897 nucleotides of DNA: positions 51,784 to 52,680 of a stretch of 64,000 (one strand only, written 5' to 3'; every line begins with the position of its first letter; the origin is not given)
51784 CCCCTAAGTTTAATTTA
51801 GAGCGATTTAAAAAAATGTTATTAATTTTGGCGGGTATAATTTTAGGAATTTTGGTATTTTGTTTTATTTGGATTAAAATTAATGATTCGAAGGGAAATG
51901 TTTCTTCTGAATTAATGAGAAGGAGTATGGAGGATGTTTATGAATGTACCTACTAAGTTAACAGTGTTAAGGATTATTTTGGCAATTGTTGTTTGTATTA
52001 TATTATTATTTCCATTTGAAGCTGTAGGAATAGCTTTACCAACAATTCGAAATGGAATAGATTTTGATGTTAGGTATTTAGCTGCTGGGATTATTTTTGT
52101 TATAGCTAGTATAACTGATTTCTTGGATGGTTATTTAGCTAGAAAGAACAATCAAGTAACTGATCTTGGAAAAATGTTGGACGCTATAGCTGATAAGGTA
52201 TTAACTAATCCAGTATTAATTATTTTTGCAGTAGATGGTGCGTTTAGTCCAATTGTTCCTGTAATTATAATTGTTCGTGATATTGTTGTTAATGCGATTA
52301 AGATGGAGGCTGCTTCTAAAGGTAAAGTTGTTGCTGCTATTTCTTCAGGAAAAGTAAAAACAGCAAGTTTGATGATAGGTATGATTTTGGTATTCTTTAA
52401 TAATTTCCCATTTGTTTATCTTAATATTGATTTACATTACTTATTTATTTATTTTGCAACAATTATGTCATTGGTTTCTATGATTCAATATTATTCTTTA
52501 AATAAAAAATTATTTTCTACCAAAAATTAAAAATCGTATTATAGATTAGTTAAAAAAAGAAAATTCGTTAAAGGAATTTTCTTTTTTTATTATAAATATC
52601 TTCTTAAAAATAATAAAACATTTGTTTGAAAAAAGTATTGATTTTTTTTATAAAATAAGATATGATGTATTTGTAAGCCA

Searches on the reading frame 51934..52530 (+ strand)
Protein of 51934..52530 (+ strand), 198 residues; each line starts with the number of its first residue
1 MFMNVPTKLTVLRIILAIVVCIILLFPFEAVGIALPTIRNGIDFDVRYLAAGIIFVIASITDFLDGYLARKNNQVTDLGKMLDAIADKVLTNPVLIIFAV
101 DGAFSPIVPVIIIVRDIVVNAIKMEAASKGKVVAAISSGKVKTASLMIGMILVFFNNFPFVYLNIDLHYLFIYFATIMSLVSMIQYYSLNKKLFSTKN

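Call 86: search_protein_families(library=pfam, proteins=[window:51934-52530:+], max_evalue=0.00001)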
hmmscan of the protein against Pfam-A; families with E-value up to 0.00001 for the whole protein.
window:51934-52530:+ (198 aa): 1 family
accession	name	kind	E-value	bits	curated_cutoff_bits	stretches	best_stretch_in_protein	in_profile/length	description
PF01066.26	CDP-OH_P_transf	-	1.3e-33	117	22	1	3-177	1-148/152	CDP-alcohol phosphatidyltransferase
